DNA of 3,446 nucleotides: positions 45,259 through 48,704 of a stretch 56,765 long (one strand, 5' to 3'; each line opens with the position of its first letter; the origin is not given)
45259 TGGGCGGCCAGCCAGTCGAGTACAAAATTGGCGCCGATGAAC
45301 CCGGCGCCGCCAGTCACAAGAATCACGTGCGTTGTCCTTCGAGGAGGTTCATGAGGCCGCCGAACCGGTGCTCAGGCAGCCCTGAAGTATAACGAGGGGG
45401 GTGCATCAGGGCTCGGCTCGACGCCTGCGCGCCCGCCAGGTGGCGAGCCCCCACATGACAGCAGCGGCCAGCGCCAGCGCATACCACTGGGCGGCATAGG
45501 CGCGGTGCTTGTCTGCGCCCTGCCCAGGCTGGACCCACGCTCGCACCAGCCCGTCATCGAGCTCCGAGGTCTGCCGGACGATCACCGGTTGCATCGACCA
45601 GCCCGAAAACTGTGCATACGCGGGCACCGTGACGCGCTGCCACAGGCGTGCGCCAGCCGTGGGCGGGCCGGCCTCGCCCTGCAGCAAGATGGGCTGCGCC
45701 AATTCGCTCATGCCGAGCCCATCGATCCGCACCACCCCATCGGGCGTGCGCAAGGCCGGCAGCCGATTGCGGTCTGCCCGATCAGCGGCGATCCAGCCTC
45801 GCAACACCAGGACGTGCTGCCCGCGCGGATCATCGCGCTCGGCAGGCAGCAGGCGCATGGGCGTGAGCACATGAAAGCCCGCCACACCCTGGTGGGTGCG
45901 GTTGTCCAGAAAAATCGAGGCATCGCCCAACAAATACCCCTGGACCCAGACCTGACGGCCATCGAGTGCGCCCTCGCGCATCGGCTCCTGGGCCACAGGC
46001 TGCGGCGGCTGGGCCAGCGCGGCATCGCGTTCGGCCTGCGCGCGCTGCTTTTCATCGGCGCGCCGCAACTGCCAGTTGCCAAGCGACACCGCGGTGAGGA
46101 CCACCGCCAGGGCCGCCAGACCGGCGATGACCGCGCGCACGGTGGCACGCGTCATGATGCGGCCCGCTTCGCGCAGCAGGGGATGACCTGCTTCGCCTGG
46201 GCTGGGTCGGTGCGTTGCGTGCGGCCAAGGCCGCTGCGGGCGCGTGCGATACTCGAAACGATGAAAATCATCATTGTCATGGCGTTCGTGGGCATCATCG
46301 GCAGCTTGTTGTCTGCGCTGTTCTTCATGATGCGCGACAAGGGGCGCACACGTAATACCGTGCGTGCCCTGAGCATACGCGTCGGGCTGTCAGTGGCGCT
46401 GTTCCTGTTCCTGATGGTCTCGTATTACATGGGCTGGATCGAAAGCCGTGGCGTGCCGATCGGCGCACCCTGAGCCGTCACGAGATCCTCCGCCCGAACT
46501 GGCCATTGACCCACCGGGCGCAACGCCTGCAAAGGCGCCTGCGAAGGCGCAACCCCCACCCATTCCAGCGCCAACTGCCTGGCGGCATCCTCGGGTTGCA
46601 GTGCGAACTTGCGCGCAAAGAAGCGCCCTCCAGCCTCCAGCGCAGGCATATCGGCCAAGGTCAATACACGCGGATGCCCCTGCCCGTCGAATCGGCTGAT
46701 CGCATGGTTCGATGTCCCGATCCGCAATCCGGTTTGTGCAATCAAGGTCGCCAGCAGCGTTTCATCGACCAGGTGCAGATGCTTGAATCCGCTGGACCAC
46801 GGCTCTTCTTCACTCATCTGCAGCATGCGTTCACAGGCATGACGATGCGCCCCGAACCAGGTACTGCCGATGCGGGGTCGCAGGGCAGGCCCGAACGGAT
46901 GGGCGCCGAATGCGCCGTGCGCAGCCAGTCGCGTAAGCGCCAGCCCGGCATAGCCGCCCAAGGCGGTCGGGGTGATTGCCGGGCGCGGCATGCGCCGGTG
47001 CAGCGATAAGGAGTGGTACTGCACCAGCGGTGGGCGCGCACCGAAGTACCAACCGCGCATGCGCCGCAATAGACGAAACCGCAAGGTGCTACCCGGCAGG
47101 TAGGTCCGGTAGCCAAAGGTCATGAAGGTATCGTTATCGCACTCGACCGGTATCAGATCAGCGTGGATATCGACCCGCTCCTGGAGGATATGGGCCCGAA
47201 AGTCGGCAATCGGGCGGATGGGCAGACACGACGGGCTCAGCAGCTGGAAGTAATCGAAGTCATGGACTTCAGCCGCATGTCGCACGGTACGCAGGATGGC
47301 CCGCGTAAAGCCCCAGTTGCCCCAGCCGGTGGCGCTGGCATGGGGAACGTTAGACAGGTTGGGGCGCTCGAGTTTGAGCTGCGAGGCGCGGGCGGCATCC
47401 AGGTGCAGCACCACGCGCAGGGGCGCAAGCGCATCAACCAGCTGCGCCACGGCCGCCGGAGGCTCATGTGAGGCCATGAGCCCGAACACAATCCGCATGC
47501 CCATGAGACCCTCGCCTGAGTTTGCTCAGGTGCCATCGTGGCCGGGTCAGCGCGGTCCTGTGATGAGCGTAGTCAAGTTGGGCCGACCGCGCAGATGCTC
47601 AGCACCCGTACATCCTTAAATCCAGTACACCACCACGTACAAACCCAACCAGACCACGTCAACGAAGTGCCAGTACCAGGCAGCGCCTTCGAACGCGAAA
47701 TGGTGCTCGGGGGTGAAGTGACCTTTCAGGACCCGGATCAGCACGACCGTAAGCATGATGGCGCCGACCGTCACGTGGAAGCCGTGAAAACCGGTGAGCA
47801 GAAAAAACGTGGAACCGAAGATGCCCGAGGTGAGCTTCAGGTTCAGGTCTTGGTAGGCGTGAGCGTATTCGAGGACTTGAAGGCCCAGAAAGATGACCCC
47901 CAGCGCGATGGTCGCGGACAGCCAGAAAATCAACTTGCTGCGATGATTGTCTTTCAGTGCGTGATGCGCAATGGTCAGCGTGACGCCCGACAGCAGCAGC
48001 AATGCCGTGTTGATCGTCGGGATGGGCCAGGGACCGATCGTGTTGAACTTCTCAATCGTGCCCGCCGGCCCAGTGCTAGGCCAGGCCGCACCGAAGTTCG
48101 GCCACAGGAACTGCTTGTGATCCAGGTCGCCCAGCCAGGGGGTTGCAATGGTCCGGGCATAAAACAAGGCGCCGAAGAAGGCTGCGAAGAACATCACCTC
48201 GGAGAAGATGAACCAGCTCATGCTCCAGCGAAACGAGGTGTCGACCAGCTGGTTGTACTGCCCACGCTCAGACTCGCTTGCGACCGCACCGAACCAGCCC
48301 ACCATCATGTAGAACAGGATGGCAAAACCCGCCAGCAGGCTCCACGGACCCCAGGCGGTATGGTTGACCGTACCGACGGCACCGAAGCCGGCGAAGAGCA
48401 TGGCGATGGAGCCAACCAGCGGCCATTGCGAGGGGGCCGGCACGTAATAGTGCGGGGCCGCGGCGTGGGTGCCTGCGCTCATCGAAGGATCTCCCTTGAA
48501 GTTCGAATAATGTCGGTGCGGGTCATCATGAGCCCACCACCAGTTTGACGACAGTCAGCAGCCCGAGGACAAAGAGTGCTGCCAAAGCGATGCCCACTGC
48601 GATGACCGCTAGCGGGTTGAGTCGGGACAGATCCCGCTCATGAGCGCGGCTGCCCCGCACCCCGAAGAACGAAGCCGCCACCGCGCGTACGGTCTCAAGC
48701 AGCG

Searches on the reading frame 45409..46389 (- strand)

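Call 19: search_protein_families(library=pfam, proteins=[window:45409-46389:-], max_evalue=0.001)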
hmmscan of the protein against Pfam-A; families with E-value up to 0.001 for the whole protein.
window:45409-46389:- (327 aa): 1 family
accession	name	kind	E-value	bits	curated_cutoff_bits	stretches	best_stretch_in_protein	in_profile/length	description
PF02104.20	SURF1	-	6.2e-35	121.8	23.4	1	95-307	2-205/205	SURF1 family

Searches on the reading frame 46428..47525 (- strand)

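Call 19: search_protein_families(library=pfam, proteins=[window:46428-47525:-], max_evalue=0.001)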
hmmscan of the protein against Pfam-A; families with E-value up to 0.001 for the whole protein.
window:46428-47525:- (366 aa): 1 family
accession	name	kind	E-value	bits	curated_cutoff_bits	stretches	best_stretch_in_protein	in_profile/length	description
PF02485.27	Branch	-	8.3e-07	29.2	23.4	0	40-105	33-104/250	Core-2/I-Branching enzyme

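Call 69: search_protein_families(library=pfam, proteins=[window:46428-47504:-], max_evalue=1)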
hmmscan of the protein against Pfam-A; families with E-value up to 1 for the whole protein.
window:46428-47504:- (359 aa): 1 family
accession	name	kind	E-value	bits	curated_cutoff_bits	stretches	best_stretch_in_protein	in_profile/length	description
PF02485.27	Branch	-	7.8e-07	29.3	23.4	2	33-98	33-104/250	Core-2/I-Branching enzyme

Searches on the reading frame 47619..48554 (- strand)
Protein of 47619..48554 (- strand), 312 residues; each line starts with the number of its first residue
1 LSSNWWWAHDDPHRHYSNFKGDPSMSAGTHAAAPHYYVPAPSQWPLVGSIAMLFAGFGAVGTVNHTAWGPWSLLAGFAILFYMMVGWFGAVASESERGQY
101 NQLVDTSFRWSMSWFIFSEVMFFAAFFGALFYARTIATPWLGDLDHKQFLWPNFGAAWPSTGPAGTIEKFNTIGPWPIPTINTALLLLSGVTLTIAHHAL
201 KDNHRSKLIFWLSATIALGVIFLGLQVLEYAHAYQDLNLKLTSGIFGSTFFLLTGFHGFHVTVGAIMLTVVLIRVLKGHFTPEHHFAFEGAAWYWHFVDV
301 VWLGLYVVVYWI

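Call 19: search_protein_families(library=pfam, proteins=[window:47619-48554:-], max_evalue=0.001)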
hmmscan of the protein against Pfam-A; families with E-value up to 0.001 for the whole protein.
window:47619-48554:- (312 aa): 1 family
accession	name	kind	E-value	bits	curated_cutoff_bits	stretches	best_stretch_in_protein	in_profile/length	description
PF00510.24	COX3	-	4e-56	191.2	23.8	1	36-311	3-255/258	Cytochrome c oxidase subunit III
